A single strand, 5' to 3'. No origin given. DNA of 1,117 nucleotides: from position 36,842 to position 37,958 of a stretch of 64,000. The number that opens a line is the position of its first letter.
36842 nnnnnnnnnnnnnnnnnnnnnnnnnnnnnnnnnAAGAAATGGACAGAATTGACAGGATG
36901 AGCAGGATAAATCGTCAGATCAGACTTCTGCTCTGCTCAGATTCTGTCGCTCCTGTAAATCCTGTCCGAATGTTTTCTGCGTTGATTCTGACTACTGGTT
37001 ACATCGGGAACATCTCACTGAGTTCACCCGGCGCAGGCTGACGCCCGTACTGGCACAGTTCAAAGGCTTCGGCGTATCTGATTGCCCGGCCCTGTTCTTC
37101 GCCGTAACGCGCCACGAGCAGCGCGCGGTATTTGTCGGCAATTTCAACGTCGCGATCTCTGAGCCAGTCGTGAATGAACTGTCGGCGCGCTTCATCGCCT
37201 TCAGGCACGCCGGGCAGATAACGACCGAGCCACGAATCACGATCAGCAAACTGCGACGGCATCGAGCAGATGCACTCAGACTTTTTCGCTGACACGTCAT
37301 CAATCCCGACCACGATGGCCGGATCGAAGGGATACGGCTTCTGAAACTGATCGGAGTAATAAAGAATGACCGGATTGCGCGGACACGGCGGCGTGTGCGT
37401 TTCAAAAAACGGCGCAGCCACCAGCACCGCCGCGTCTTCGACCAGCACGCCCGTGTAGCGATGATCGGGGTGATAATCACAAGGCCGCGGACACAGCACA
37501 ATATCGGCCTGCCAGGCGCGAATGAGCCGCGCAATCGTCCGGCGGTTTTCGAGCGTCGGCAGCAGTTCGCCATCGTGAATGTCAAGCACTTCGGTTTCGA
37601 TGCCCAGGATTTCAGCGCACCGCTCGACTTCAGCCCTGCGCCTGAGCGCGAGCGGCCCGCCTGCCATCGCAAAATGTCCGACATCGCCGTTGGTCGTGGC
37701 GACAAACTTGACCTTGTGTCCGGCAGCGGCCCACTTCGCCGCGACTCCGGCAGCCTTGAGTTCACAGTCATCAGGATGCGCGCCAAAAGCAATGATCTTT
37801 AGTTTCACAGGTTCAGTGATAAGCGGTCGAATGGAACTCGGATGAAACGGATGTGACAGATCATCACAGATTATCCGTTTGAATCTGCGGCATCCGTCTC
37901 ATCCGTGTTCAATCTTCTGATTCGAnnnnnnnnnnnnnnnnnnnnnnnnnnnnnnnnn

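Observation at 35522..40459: Co-oriented myo-inositol oxygenase, KGSADH-like aldehyde dehydrogenase, PIG-L deacetylase and Tat-exported Gfo/Idh/MocA oxidoreductase: candidate oxidative inositol or glycoconjugate catabolic module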

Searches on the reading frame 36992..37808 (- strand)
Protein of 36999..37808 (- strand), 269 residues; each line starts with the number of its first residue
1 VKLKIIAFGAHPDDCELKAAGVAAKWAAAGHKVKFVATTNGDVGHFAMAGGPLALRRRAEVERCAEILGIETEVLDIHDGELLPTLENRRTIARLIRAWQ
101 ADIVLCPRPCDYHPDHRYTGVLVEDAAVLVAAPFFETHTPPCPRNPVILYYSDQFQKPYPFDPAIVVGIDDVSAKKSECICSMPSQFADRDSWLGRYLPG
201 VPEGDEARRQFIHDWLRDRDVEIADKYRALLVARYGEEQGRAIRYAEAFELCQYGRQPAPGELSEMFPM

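Call 3: search_protein_families(library=pfam, proteins=[window:36992-37792:-])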
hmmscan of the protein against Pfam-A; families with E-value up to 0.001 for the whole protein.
window:36992-37792:- (266 aa): 0 families

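Call 4: search_protein_families(library=ncbifam, proteins=[window:36992-37792:-])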
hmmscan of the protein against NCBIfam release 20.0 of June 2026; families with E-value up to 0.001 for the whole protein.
window:36992-37792:- (266 aa): 0 families

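Call 6: search_protein_families(library=pfam, proteins=[window:36999-37808:-, window:36992-37792:-], max_evalue=1)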
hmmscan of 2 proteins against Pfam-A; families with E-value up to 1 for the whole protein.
window:36999-37808:- (269 aa): 2 families
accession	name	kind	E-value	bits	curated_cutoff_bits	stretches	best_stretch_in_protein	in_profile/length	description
PF02585.22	PIG-L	-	1.1e-25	91.1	28.2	1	7-126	2-128/129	GlcNAc-PI de-N-acetylase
PF13579.12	Glyco_trans_4_4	-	0.013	16.2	29.7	1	20-106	8-77/158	Glycosyl transferase 4-like domain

window:36992-37792:- (266 aa): 0 families

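Call 10: search_solved_structures(query=window:36999-37808:-, max_evalue=0.01)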
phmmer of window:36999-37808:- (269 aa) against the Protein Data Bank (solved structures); distinct sequences matched with E-value up to 0.01: 9.
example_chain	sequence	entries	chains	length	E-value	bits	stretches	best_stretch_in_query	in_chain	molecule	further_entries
3we7_A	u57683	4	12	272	2.8e-17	65.7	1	4-193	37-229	Putative uncharacterized protein PH0499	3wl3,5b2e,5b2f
3wl4_A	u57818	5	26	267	4.5e-17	65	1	4-193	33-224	Uncharacterized protein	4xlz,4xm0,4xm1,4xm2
8bgn_A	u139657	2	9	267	2.7e-15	59.2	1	4-193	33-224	Diacetylchitobiose deacetylase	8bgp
8bgo_A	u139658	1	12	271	2.8e-15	59.2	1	4-193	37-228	Diacetylchitobiose deacetylase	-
2ixd_A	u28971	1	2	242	1.4e-14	56.8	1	3-188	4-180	LMBE-RELATED PROTEIN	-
6p2t_A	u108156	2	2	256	2.7e-13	52.7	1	4-210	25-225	N-acetyl-alpha-D-glucosaminyl L-malate deacetylase 1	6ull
1uan_A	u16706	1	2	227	4.6e-11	45.4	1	4-227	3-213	hypothetical protein TT1542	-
5bmo_A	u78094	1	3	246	3.6e-09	39.1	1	4-127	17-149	Putative uncharacterized protein LnmX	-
5cgz_A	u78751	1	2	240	0.00056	22.1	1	6-180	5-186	4-oxalmesaconate hydratase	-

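Call 23: find_homologous_proteins(query=window:36999-37808:-, max_evalue=1e-10)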
Query window:36999-37808:- (269 aa): 8000 proteins with E <= 1e-10 among 8000 candidates; the best 120 are listed.
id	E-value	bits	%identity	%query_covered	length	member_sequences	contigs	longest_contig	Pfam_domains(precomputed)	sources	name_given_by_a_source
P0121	5.9e-176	601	96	100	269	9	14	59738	PF02585.23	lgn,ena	-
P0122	3.5e-175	599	95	100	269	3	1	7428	PF02585.23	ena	-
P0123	4.5e-155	533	84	100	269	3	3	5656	PF02585.23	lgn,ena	-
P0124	2.1e-152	524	82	100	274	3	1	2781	PF02585.23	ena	-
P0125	4.3e-152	523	83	100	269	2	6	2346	PF02585.23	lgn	-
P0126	2.7e-151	520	83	100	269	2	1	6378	PF02585.23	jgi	jgi:LmbE family N-acetylglucosaminyl deacetylase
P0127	3.2e-151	520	82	99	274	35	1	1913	PF02585.23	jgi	jgi:LmbE family N-acetylglucosaminyl deacetylase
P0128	9.5e-151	518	82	100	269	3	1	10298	PF02585.23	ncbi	-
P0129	1.1e-150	518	81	100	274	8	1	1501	PF02585.23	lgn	-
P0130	1.0e-149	515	81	100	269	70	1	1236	PF02585.23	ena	-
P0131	7.7e-149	512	81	100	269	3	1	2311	PF02585.23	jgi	jgi:N-acetylglucosamine malate deacetylase 1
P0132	1.5e-147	508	80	100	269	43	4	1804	PF02585.23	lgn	-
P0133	3.5e-147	507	81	100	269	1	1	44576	PF02585.23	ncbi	-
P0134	1.0e-146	505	79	100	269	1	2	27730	PF02585.23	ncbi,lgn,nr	ncbi:MAG: PIG-L family deacetylase [Acidobacteria bacterium]|nr:PIG-L family deacetylase [Acidobacte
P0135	1.6e-146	505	81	100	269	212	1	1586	PF02585.23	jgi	-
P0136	2.7e-146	504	80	100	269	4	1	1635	PF02585.23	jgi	jgi:N-acetylglucosamine malate deacetylase 1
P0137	7.5e-146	502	81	100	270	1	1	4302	PF02585.23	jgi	jgi:LmbE family N-acetylglucosaminyl deacetylase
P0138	5.2e-145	500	80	100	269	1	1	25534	PF02585.23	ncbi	ncbi:MAG: PIG-L deacetylase family protein [Blastocatellia bacterium]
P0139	5.8e-145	499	79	100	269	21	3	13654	PF02585.23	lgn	-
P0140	9.1e-144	496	80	99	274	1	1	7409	PF02585.23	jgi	jgi:LmbE family N-acetylglucosaminyl deacetylase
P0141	1.1e-142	492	78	100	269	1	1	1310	PF02585.23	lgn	-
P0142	2.0e-142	491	78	100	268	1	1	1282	PF02585.23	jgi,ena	-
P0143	3.5e-142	490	79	100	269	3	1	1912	PF02585.23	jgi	jgi:LmbE family N-acetylglucosaminyl deacetylase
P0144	8.4e-141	486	77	100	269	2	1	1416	PF02585.23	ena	-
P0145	9.1e-141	486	77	100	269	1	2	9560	PF02585.23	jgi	jgi:LmbE family N-acetylglucosaminyl deacetylase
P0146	1.5e-140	485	77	100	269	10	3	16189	PF02585.23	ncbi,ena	-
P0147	4.2e-139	480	77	100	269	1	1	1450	PF02585.23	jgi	jgi:N-acetylglucosamine malate deacetylase 1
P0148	4.3e-138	477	76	100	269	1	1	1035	PF02585.23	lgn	-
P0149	3.0e-137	474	75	100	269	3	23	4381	PF02585.23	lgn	-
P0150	2.6e-136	471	81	94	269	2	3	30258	PF02585.23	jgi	jgi:LmbE family N-acetylglucosaminyl deacetylase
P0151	1.0e-135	469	76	100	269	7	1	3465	PF02585.23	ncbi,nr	ncbi:MAG: PIG-L family deacetylase [Acidobacteria bacterium]|nr:PIG-L family deacetylase [Acidobacte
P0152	1.2e-135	469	75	100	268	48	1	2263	PF02585.23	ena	-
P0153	3.9e-135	467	75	100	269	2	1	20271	PF02585.23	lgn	-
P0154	9.7e-135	466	75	100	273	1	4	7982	PF02585.23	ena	-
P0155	5.3e-133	460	73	100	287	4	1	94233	PF02585.23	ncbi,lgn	-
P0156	7.5e-133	460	75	100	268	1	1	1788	PF02585.23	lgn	-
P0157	1.1e-132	459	74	100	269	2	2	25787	PF02585.23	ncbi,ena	-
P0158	4.4e-132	457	73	100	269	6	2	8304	PF02585.23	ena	-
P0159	6.4e-132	457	74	100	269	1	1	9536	PF02585.23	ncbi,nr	ncbi:MAG TPA: PIG-L family deacetylase [Blastocatellia bacterium]|nr:PIG-L family deacetylase [Blast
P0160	6.7e-132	457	75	100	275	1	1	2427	PF02585.23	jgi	jgi:N-acetylglucosamine malate deacetylase 1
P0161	1.3e-131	456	71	100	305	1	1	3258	PF02585.23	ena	-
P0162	1.7e-131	455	74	100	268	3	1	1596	PF02585.23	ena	-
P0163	2.2e-131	455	74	100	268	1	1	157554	PF02585.23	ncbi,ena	-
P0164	9.1e-131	453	71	99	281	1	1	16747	PF02585.23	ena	-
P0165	1.3e-130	452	72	99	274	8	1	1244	PF02585.23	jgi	jgi:LmbE family N-acetylglucosaminyl deacetylase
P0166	1.8e-130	452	74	100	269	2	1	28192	PF02585.23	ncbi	-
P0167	2.9e-130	451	72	99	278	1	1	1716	PF02585.23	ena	-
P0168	3.6e-130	451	72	99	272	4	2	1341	PF02585.23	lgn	-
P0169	4.1e-130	451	73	100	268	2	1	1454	PF02585.23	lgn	-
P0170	5.1e-130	450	72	100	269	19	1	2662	PF02585.23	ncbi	-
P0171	1.1e-129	449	73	100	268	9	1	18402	PF02585.23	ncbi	-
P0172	1.6e-129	449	74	99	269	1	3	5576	PF02585.23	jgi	jgi:N-acetylglucosamine malate deacetylase 1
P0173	2.8e-129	448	72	100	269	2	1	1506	PF02585.23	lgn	-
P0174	2.1e-128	445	73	99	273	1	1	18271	PF02585.23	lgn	-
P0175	1.0e-127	443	71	99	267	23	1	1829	PF02585.23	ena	-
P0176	2.6e-127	442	72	99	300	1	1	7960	PF02585.23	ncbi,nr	ncbi:MAG TPA: PIG-L family deacetylase [Gemmatimonadota bacterium]|nr:PIG-L family deacetylase [Gemm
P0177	5.8e-126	437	71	99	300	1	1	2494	PF02585.23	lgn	-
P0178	7.0e-126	437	70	99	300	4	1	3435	PF02585.23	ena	-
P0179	1.1e-125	436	70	99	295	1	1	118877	PF02585.23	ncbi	ncbi:MAG: PIG-L family deacetylase [Bacteroidia bacterium]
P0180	1.9e-125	435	71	99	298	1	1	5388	PF02585.23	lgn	-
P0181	1.9e-125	435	72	98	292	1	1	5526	PF02585.23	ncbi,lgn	ncbi:MAG: PIG-L deacetylase family protein [Bacteroidota bacterium]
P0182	2.3e-125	435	72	99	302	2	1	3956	PF02585.23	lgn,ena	-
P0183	2.9e-125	435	69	100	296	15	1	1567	PF02585.23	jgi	jgi:LmbE family N-acetylglucosaminyl deacetylase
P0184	5.2e-125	434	71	99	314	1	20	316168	PF02585.23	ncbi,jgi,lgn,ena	-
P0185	5.3e-125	434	69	99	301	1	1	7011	PF02585.23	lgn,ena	-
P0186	6.6e-125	434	71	99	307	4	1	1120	PF02585.23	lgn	-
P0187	6.7e-125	434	70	99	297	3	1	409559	PF02585.23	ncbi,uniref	ncbi:hypothetical protein GCM10023189_22340 [Nibrella saemangeumensis]|uniref:N-acetylglucosaminyl d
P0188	1.3e-124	433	71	99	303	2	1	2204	PF02585.23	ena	-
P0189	1.8e-124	432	69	100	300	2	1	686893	PF02585.23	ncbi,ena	-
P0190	2.1e-124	432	70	99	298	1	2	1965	PF02585.23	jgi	jgi:LmbE family N-acetylglucosaminyl deacetylase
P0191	3.7e-124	431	71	99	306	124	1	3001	PF02585.23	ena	-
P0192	5.8e-124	431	69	99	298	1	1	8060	PF02585.23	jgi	jgi:N-acetylglucosamine malate deacetylase 1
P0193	7.4e-124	430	69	99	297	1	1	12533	PF02585.23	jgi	jgi:LmbE family N-acetylglucosaminyl deacetylase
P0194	1.0e-123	430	70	99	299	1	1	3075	PF02585.23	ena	-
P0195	1.1e-123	430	71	99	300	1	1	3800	PF02585.23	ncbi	ncbi:MAG: PIG-L family deacetylase [Gemmatimonadota bacterium]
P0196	1.1e-123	430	70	99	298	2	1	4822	PF02585.23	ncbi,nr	ncbi:MAG TPA: PIG-L family deacetylase [Rhodothermales bacterium]|nr:PIG-L family deacetylase [Rhodo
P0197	1.1e-123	430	70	99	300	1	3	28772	PF02585.23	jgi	jgi:LmbE family N-acetylglucosaminyl deacetylase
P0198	1.4e-123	429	69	99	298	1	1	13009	PF02585.23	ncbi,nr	ncbi:MAG TPA: PIG-L family deacetylase [Blastocatellia bacterium]|nr:PIG-L family deacetylase [Blast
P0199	1.6e-123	429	69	99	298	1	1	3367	PF02585.23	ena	-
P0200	1.9e-123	429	69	99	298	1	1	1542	PF02585.23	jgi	jgi:N-acetylglucosamine malate deacetylase 1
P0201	2.1e-123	429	71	99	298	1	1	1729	PF02585.23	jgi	jgi:LmbE family N-acetylglucosaminyl deacetylase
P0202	2.7e-123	428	71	99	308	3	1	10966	PF02585.23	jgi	jgi:LmbE family N-acetylglucosaminyl deacetylase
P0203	2.9e-123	428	70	99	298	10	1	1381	PF02585.23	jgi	-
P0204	4.8e-123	428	70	99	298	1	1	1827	PF02585.23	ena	-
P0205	5.0e-123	427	69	99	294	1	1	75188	PF02585.23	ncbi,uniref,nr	ncbi:PIG-L deacetylase family protein [Larkinella soli]|uniref:PIG-L deacetylase family protein n=1 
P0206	5.1e-123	427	69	99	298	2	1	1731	PF02585.23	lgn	-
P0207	5.3e-123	427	71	99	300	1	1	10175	PF02585.23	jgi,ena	-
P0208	5.5e-123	427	70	99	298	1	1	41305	PF02585.23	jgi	jgi:LmbE family N-acetylglucosaminyl deacetylase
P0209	5.8e-123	427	70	99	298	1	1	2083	PF02585.23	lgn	-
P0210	6.6e-123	427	70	99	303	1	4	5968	PF02585.23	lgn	-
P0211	7.1e-123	427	70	99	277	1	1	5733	PF02585.23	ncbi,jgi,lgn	jgi:LmbE family N-acetylglucosaminyl deacetylase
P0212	8.1e-123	427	68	99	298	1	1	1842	PF02585.23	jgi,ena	-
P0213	8.8e-123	427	70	99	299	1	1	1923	PF02585.23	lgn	-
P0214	8.8e-123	427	70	99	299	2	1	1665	PF02585.23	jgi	jgi:LmbE family N-acetylglucosaminyl deacetylase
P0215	1.1e-122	426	69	99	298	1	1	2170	PF02585.23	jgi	jgi:LmbE family N-acetylglucosaminyl deacetylase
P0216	1.1e-122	426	70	99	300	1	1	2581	PF02585.23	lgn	-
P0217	1.1e-122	426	69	99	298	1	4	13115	PF02585.23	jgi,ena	-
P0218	1.2e-122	426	69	99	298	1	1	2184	PF02585.23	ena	-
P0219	1.2e-122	426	68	99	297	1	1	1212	PF02585.23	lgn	-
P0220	1.3e-122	426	70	99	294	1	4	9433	PF02585.23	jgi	jgi:N-acetylglucosamine malate deacetylase 1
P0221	1.4e-122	426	69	99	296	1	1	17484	PF02585.23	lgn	-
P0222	1.7e-122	426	70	99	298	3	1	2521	PF02585.23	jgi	jgi:N-acetylglucosamine malate deacetylase 1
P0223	1.7e-122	426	69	99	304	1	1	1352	PF02585.23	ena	-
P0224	1.8e-122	426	70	99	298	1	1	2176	PF02585.23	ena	-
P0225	1.9e-122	426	70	99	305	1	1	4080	PF02585.23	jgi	jgi:LmbE family N-acetylglucosaminyl deacetylase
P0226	1.9e-122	426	70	99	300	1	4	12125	PF02585.23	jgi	jgi:LmbE family N-acetylglucosaminyl deacetylase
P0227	2.0e-122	426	70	99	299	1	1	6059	PF02585.23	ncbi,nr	ncbi:MAG TPA: PIG-L family deacetylase [Vicinamibacterales bacterium]|nr:PIG-L family deacetylase [V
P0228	2.1e-122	425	68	99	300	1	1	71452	PF02585.23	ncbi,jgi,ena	-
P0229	2.4e-122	425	69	99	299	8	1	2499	PF02585.23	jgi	jgi:LmbE family N-acetylglucosaminyl deacetylase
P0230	2.6e-122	425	69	99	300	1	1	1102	PF02585.23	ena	-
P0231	2.8e-122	425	69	99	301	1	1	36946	PF02585.23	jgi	jgi:LmbE family N-acetylglucosaminyl deacetylase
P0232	3.7e-122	425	70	99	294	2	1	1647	PF02585.23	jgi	jgi:LmbE family N-acetylglucosaminyl deacetylase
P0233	4.8e-122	424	70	99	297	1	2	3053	PF02585.23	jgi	jgi:N-acetylglucosamine malate deacetylase 1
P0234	5.1e-122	424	69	99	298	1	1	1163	PF02585.23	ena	-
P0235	5.2e-122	424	70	99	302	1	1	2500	PF02585.23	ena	-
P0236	5.3e-122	424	70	99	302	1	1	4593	PF02585.23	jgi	jgi:LmbE family N-acetylglucosaminyl deacetylase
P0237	6.3e-122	424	71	99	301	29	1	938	PF02585.23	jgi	jgi:LmbE family N-acetylglucosaminyl deacetylase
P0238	6.7e-122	424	68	99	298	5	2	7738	PF02585.23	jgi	jgi:LmbE family N-acetylglucosaminyl deacetylase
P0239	7.1e-122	424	69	99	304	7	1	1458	PF02585.23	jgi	jgi:N-acetylglucosamine malate deacetylase 1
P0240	7.6e-122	424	71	99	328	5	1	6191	PF02585.23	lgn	-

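Call 24: find_encoding_contigs(protein=P0121, flank=10000, max_places=3)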
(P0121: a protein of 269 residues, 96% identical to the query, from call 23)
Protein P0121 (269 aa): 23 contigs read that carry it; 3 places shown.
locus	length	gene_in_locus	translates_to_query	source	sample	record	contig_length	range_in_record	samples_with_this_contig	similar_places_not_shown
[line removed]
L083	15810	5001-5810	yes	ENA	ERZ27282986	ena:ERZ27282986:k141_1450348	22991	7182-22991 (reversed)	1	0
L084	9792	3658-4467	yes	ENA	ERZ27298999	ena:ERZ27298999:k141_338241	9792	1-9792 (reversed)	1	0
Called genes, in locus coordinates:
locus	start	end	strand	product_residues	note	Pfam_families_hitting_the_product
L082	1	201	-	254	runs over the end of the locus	PF00106:adh_short, PF08659:KR, PF23441:SDR (weak), PF13561:adh_short_C2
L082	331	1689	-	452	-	PF01566:Nramp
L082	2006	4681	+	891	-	PF02585:PIG-L, PF10633:NPCBM_assoc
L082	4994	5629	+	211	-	PF05685:Uma2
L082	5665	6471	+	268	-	PF01734:Patatin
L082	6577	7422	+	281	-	PF05153:MIOX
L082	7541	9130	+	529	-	PF00171:Aldedh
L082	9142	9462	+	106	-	PF01909:NTP_transf_2, PF18765:Polbeta (weak)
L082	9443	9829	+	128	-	PF05168:HEPN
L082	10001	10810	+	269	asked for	PF02585:PIG-L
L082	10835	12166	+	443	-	PF01408:GFO_IDH_MocA, PF02894:GFO_IDH_MocA_C (faint), PF19051:GFO_IDH_MocA_C2, PF22725:GFO_IDH_MocA_C3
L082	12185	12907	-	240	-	PF05685:Uma2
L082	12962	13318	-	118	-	-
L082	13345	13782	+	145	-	-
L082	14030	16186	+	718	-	PF02897:Peptidase_S9_N, PF00326:Peptidase_S9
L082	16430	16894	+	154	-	PF02566:OsmC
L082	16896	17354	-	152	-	PF02580:Tyr_Deacylase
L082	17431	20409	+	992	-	PF09586:YfhO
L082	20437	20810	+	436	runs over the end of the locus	PF01882:DUF58, PF13519:VWA_2 (weak)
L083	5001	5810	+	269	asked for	PF02585:PIG-L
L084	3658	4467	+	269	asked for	PF02585:PIG-L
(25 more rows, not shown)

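Call 25: find_encoding_contigs(protein=P0187, flank=7000, max_places=2)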
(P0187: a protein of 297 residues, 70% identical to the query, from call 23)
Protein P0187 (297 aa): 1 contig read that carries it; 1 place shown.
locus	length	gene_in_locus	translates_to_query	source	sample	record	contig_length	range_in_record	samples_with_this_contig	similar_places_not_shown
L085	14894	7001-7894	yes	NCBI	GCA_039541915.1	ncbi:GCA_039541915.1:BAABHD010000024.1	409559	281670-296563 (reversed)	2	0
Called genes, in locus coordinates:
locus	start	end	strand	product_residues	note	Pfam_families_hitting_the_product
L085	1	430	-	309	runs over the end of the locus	PF00486:Trans_reg_C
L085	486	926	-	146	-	-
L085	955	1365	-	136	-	-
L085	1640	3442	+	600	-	PF00501:AMP-binding, PF23562:AMP-binding_C_3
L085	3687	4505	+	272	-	PF05345:He_PIG, PF07691:PA14, PF10528:GLEYA (weak)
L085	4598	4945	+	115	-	PF18962:Por_Secre_tail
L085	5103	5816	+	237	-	-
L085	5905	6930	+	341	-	PF00296:Bac_luciferase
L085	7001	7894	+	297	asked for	PF02585:PIG-L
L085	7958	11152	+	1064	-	PF07494:Reg_prop (faint), PF08450:SGL (faint), PF07495:Y_Y_Y, PF06580:His_kinase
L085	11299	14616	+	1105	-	PF07494:Reg_prop (faint), PF08450:SGL (faint), PF07495:Y_Y_Y, PF00512:HisKA, PF02518:HATPase_c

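Call 26: find_encoding_contigs(protein=P0163, flank=7000, max_places=2)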
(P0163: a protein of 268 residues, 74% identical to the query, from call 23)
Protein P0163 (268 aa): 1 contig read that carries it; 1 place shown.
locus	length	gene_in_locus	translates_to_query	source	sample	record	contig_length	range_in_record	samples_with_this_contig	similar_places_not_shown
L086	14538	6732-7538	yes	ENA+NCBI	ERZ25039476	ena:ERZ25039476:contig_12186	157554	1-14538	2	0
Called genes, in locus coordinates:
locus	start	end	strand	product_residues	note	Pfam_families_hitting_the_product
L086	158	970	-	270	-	PF08388:GIIM, PF01844:HNH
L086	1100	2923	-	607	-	PF00078:RVT_1, PF01348:Intron_maturas2, PF21368:AI2M-like_HNH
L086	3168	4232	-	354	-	PF13655:RVT_N, PF00078:RVT_1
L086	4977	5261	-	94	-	-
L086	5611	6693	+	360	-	PF11583:AurF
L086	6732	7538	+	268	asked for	PF02585:PIG-L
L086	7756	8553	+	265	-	PF01734:Patatin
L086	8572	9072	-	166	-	-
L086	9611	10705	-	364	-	PF02805:Ada_Zn_binding, PF00165:HTH_AraC, PF12833:HTH_18, PF02870:Methyltransf_1N (weak), PF01035:DNA_binding_1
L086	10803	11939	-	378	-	PF00144:Beta-lactamase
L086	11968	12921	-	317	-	PF00106:adh_short, PF13561:adh_short_C2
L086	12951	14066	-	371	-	PF02515:CoA_transf_3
